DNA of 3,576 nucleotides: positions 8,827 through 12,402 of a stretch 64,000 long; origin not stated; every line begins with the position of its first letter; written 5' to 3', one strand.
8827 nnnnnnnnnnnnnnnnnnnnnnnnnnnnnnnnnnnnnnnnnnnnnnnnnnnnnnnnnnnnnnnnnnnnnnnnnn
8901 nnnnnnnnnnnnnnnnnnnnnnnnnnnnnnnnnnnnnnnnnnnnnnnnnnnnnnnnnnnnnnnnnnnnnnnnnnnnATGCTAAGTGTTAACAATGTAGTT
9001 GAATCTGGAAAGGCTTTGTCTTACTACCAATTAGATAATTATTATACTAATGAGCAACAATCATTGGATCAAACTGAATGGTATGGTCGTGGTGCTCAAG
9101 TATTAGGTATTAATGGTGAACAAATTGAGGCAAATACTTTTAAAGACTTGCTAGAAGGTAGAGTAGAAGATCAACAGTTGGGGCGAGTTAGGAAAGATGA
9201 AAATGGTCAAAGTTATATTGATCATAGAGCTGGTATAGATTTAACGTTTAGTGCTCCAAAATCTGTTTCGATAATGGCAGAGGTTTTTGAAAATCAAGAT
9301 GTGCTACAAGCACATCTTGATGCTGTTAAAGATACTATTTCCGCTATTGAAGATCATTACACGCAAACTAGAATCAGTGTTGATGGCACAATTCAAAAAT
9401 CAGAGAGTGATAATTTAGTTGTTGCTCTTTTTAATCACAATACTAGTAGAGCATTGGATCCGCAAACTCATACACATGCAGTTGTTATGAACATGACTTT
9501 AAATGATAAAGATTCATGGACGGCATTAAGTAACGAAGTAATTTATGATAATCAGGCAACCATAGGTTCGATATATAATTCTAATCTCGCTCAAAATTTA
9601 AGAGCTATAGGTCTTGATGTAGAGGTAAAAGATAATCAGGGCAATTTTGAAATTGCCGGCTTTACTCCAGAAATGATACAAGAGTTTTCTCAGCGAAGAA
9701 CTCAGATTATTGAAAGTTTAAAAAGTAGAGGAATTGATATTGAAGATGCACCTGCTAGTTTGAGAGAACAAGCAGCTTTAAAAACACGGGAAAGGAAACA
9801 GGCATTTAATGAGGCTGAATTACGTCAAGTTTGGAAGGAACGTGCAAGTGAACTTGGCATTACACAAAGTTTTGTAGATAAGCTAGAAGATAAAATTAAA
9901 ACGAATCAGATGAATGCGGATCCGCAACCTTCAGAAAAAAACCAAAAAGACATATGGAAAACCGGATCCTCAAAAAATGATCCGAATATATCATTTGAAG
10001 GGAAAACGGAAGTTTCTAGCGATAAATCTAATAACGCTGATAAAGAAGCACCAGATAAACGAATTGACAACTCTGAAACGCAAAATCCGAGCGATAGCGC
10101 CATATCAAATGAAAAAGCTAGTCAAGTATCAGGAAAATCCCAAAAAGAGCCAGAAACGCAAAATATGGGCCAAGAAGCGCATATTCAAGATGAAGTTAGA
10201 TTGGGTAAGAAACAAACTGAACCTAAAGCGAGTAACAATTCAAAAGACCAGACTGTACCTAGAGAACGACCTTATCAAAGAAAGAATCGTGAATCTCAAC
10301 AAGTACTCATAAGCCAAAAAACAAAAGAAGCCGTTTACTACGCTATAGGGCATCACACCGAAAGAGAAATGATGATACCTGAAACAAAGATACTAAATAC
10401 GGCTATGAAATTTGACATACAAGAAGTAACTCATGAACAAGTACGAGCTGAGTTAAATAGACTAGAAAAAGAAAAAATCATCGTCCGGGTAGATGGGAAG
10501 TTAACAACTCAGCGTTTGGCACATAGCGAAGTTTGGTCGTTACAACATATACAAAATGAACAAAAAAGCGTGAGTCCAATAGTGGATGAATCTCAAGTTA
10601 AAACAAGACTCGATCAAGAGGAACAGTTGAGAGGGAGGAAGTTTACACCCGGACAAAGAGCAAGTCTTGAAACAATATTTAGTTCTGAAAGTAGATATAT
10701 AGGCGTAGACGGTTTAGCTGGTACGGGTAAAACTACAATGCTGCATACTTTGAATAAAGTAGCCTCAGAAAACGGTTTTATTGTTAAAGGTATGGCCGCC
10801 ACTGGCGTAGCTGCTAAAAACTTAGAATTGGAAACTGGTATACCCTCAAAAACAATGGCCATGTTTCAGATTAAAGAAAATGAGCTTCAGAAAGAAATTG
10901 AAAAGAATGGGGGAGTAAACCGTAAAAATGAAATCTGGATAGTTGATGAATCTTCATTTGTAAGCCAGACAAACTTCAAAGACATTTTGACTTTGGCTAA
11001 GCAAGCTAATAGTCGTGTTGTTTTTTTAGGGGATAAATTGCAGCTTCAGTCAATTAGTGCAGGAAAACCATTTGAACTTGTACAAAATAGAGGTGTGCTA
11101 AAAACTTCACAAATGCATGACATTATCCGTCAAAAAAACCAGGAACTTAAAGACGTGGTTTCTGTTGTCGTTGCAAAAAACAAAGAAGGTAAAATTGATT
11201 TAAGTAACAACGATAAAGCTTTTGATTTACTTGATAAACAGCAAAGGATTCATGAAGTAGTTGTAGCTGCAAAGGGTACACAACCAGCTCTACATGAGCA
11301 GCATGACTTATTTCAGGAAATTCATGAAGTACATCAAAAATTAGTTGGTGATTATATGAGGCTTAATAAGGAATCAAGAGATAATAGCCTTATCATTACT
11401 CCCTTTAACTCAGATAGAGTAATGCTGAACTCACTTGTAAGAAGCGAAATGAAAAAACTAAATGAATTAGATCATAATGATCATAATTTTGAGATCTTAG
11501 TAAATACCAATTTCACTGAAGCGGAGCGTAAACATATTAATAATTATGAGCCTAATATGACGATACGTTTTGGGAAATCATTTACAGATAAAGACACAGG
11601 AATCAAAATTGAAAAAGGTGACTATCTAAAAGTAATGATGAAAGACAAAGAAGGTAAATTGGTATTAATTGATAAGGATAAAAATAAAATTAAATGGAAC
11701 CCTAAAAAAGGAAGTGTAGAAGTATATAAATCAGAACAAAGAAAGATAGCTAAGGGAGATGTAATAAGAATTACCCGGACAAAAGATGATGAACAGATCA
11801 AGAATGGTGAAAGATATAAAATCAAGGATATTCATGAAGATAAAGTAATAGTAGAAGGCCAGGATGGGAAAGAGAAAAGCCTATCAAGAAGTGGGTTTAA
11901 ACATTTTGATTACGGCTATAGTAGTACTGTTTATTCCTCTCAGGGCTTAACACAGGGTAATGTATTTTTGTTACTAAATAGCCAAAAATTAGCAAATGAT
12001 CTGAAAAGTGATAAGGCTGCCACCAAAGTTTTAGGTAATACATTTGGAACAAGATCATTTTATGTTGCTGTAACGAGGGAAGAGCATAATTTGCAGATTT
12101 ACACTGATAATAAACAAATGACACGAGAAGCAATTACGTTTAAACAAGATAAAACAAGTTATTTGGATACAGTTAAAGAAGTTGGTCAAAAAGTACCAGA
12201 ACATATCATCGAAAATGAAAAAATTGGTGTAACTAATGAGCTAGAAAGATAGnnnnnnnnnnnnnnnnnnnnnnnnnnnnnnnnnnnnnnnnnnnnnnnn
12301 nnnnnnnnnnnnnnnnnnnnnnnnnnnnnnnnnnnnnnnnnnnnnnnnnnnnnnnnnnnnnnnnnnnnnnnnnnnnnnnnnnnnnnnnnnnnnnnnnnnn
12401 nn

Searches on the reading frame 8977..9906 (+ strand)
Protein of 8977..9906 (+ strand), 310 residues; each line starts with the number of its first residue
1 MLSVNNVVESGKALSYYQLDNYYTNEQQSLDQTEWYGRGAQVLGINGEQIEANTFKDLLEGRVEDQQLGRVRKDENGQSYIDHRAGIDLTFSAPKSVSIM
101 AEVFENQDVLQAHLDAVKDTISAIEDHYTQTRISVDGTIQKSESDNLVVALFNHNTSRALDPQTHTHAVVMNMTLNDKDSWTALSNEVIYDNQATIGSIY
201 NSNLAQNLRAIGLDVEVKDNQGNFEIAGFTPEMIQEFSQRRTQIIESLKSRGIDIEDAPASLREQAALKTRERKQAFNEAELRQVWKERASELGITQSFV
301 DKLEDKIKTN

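Call 35: search_solved_structures(query=window:8977-9906:+, show_alignments=2)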
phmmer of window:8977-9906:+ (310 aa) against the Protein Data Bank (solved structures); distinct sequences matched with E-value up to 0.001: 11.
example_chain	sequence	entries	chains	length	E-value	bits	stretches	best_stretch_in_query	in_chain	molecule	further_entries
1omh_A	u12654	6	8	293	2.9e-50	174.4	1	9-296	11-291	trwC protein | TrwC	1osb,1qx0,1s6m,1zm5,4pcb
2cdm_A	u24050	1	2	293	9.3e-50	172.7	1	9-296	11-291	TRWC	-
3l57_A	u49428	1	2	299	1.7e-49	171.9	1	14-296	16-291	Mobilization protein TraI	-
3l6t_A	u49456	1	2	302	1.7e-49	171.8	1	14-296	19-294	Mobilization protein TraI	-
8a1b_A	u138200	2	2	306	2e-49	171.7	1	14-296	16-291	TraI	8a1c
1p4d_A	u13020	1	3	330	2.7e-41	144.9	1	1-295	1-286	TraI protein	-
2q7t_A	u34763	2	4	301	6.1e-41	143.8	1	1-295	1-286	Protein traI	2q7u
2a0i_A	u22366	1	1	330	8.3e-41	143.4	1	1-295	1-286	TraI protein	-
9f0z_H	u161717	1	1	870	8.8e-40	140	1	1-295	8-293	Multifunctional conjugation protein TraI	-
5n8o_A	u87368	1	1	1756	2.4e-39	138.5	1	1-295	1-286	DNA helicase I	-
9f0x_H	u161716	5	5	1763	2.5e-39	138.5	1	1-295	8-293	Multifunctional conjugation protein TraI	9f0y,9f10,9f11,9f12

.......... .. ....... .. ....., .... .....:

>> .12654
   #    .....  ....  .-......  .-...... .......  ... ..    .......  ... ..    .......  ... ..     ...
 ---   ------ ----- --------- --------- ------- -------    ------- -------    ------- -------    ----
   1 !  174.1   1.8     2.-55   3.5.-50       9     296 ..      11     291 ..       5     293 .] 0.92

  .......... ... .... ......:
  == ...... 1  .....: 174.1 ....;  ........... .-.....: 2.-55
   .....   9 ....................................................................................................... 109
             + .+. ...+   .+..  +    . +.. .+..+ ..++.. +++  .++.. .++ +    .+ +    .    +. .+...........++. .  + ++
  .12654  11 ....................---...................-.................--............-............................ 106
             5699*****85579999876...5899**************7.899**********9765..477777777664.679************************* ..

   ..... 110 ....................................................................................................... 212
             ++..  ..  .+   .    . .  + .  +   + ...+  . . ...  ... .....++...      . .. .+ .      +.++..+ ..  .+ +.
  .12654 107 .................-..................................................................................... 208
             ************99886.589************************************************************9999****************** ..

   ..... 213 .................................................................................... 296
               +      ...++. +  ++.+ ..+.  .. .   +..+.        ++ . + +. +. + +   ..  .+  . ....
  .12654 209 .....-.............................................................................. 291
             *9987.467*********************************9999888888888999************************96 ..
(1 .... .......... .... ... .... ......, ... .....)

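Call 93: search_dna_similar(query=window:8977-9906:+, collection=plasmids, mode=protein, rows=spread, max_rows=50, max_evalue=1e-40)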
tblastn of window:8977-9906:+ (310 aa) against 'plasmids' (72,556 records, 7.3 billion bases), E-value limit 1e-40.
The search stops at 5000 records and this limit was reached: more records match than are counted here, and every count below describes the 5000 best-scoring records only.
Records with a match: at least 5000; places in all: 5069; records where one place covers at least 80% of the query: 4995.
Best place of each record, by identity: >=99% 204; 95-99% 1; 60-80% 24; <60% 4771.
By first word of the organism name: Klebsiella 1799; Escherichia 1638; Salmonella 328; Acinetobacter 237; Xanthomonas 132; Burkholderia 119; Enterobacter 114; Serratia 81; Pseudomonas 71; Citrobacter 69; and 76 more.
By predicted mobility (MOB-suite, as given by PLSDB): conjugative 4708; mobilizable 172; non-mobilizable 120.
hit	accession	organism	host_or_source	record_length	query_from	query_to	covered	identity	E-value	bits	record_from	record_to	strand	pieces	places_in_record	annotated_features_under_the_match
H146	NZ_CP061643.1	Acinetobacter seifertii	Homo sapiens,blood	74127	1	310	100%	100.0%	0e+0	642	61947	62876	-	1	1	mobF: MobF family relaxase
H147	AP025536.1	Acinetobacter baumannii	Homo sapiens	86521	1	310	100%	100.0%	0e+0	639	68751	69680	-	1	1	hypothetical protein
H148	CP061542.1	Acinetobacter baumannii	Homo sapiens,Yunsong Yu's Lab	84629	1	310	100%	69.7%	3e-151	475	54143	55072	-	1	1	none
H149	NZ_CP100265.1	Burkholderia glumae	cell culture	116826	1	295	95%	47.5%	1e-83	281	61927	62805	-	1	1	mobF: MobF family relaxase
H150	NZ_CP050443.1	Tolypothrix sp. PCC 7910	cell culture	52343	1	295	95%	39.7%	4e-51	188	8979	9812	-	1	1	mobF: MobF family relaxase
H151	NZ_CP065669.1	Sphingomonas paucimobilis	-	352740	1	295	95%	38.5%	1e-50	187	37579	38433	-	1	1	mobF: MobF family relaxase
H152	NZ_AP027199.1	Escherichia coli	Homo sapiens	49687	1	309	100%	36.0%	7e-42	161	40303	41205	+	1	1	traI: conjugative transfer relaxase/helicase TraI | traD: type IV conjugative transfer system coupling protein TraD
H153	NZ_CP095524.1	Escherichia coli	Homo sapiens,blood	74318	1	309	100%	35.7%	6e-42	161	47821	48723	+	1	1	traI: conjugative transfer relaxase/helicase TraI | traD: type IV conjugative transfer system coupling protein TraD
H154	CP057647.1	Escherichia coli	culture,Pooled sheep faecal samples ...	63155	1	309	100%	35.7%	1e-41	160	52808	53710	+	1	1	traI: conjugative transfer relaxase/helicase TraI | traD: type IV conjugative transfer system coupling protein TraD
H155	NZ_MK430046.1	Escherichia coli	Homo sapiens,feces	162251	1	309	100%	35.7%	1e-41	160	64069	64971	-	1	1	traI: conjugative transfer relaxase/helicase TraI | traD: type IV conjugative transfer system coupling protein TraD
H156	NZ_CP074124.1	Escherichia coli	single bacteria,ascites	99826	1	309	100%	35.7%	1e-41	160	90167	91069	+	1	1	traI: conjugative transfer relaxase/helicase TraI | traD: type IV conjugative transfer system coupling protein TraD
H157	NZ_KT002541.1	Escherichia coli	chicken,liver of a diseased chicken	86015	1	309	100%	35.7%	1e-41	160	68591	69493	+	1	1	traI: conjugative transfer relaxase/helicase TraI | traD: type IV conjugative transfer system coupling protein TraD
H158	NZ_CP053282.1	Escherichia coli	Homo sapiens,whole organism,rectal swab ...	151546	1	309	100%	35.7%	1e-41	160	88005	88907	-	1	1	traI: conjugative transfer relaxase/helicase TraI | traD: type IV conjugative transfer system coupling protein TraD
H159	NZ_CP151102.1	Nostoc sp. UHCC 0302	isolated culture,lake sediment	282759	1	296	95%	37.1%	2e-46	174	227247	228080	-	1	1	mobF: MobF family relaxase | hypothetical protein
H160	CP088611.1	Escherichia coli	Homo sapiens,blood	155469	1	309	100%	35.5%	8e-42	161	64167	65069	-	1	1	traI: conjugative transfer relaxase/helicase TraI | traD: type IV conjugative transfer system coupling protein TraD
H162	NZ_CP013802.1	Piscirickettsia salmonis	Oncorhynchus mykiss,liver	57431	1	295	95%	36.9%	8e-56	201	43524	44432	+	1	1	traI: conjugative transfer relaxase/helicase TraI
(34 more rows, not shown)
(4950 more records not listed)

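Call 94: get_annotated_region(hit=H149, flank=5000)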
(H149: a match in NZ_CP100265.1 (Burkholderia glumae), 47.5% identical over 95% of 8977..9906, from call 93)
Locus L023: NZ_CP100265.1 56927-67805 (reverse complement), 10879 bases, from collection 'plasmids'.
description: Burkholderia glumae strain BGR79S plasmid p79s2p, complete sequence
organism: Burkholderia glumae (NCBI taxid 337)
taxonomy: Bacteria; Pseudomonadota; Betaproteobacteria; Burkholderiales; Burkholderiaceae; Burkholderia; Burkholderia glumae
host: -; source: cell culture; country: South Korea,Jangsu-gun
typing (MOB-suite, as given by PLSDB): conjugative; relaxase MOBF; mating-pair formation MPF_F
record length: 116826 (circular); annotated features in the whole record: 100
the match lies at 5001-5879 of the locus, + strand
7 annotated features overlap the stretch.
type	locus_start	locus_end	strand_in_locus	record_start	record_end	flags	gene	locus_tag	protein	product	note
CDS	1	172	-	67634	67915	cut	-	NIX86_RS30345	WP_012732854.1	hypothetical protein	-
CDS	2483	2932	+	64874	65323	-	-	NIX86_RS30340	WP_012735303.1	hypothetical protein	-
CDS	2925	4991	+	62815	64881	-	-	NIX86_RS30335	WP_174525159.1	type IV secretion system DNA-binding domain-containing protein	-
CDS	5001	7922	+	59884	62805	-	mobF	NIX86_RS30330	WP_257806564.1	MobF family relaxase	-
CDS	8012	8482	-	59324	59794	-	-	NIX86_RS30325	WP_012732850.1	ProQ/FINO family protein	-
CDS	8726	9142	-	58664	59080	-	-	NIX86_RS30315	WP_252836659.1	SMI1/KNR4 family protein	GO:0042546 - cell wall biogenesis [Evidence IEA]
CDS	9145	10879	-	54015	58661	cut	-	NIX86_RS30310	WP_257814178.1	RHS repeat-associated core domain-containing protein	-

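Call 95: get_annotated_region(hit=H162, flank=5000)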
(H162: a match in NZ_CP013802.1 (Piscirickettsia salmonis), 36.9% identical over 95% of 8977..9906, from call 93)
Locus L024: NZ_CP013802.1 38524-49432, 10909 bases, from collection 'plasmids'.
description: Piscirickettsia salmonis strain PM22180B plasmid p1PS13, complete sequence
organism: Piscirickettsia salmonis (NCBI taxid 1238)
taxonomy: Bacteria; Pseudomonadota; Gammaproteobacteria; Thiotrichales; Piscirickettsiaceae; Piscirickettsia; Piscirickettsia salmonis
host: -; source: Oncorhynchus mykiss,liver; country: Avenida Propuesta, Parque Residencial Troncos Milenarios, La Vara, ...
typing (MOB-suite, as given by PLSDB): mobilizable; replicon rep_cluster_715; relaxase MOBF
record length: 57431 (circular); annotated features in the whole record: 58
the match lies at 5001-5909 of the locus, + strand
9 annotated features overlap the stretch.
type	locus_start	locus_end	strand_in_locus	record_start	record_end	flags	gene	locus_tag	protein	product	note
CDS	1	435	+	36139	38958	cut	-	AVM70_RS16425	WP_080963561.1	conjugal transfer protein TraG N-terminal domain-containing protein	-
CDS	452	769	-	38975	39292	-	-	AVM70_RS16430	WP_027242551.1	hypothetical protein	-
CDS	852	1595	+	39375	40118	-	-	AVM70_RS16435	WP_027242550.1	complement resistance protein TraT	-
CDS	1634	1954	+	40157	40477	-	-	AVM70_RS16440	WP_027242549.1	hypothetical protein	-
CDS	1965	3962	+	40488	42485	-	traD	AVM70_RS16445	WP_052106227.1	type IV conjugative transfer system coupling protein TraD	-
CDS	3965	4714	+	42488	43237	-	-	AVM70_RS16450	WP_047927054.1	DsbA family protein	-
CDS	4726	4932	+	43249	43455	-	-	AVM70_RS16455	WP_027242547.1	hypothetical protein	-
CDS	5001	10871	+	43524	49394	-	traI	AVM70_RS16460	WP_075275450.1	conjugative transfer relaxase/helicase TraI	-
CDS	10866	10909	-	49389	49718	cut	-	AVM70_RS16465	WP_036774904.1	hypothetical protein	-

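Call 98: search_protein_families(library=pfam, proteins=[L023:2483-2929:+], max_evalue=1)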
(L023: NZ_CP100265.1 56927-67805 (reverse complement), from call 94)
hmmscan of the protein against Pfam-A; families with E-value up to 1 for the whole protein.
L023:2483-2929:+ (149 aa): 1 family
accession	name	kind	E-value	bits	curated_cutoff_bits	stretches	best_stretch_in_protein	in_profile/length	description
PF21983.2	NikA-like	-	0.00015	22.3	27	1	11-67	3-59/72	Mobilization protein NikA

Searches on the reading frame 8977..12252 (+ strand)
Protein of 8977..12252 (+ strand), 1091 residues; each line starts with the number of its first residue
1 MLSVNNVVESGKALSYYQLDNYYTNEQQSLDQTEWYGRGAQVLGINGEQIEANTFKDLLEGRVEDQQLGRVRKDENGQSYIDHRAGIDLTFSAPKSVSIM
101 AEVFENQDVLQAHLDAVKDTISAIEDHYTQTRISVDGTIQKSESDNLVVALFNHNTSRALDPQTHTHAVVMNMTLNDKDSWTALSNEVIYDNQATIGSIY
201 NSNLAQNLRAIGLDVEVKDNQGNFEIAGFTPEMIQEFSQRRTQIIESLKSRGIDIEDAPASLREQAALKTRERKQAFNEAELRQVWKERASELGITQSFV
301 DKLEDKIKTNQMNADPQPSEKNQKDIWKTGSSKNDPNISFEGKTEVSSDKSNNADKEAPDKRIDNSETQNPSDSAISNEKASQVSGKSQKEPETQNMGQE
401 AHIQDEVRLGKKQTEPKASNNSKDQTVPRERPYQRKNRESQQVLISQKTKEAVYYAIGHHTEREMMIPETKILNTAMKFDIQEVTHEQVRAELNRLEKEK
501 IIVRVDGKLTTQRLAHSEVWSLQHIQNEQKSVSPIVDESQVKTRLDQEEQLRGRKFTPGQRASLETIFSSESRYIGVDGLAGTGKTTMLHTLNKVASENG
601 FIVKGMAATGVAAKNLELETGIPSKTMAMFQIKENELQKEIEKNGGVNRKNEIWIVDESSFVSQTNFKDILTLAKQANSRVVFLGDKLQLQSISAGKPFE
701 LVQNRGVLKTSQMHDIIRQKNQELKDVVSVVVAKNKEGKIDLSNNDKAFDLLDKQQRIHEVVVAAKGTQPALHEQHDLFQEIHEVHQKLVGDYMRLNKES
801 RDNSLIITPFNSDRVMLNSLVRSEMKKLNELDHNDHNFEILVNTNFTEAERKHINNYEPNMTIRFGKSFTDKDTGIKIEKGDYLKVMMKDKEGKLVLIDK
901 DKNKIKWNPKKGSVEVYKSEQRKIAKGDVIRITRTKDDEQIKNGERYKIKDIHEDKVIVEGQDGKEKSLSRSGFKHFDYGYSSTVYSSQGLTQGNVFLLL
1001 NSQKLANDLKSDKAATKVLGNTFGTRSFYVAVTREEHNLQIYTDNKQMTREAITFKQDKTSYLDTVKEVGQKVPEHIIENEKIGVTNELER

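Call 4: search_protein_families(library=pfam, proteins=[window:8977-12252:+], max_evalue=0.01)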
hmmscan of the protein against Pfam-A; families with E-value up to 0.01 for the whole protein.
window:8977-12252:+ (1091 aa): 9 families
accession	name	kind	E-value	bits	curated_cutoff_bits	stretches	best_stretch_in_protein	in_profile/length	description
PF08751.17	TrwC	-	1.5e-81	274.5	25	1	11-292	2-285/286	TrwC relaxase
PF13604.12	AAA_30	-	5.9e-43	147.3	27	1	557-761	3-189/191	AAA domain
PF13245.12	AAA_19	-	2.9e-14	53.8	25.1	1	570-693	9-132/134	AAA domain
PF05970.20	PIF1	-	3e-08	34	25.9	1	564-672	14-124/223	PIF1-like helicase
PF22232.2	TraI_hel_assoc_N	-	1.3e-05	26.1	27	1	579-684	1-98/99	TraI helicase-associated ssDNA bd, N-terminal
PF01443.25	Viral_helicase1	-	0.00012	22.5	21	0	577-699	3-106/228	Viral superfamily 1 RNA helicase core domain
PF13401.12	AAA_22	-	0.0012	19.6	27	1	577-690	10-126/130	AAA domain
PF13238.12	AAA_18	-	0.0055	17.6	29.4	0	575-657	1-78/128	AAA domain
PF06720.17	Phi-29_GP16_7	-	0.008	17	27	0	817-864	7-53/94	Bacteriophage phi-29 early protein GP16.7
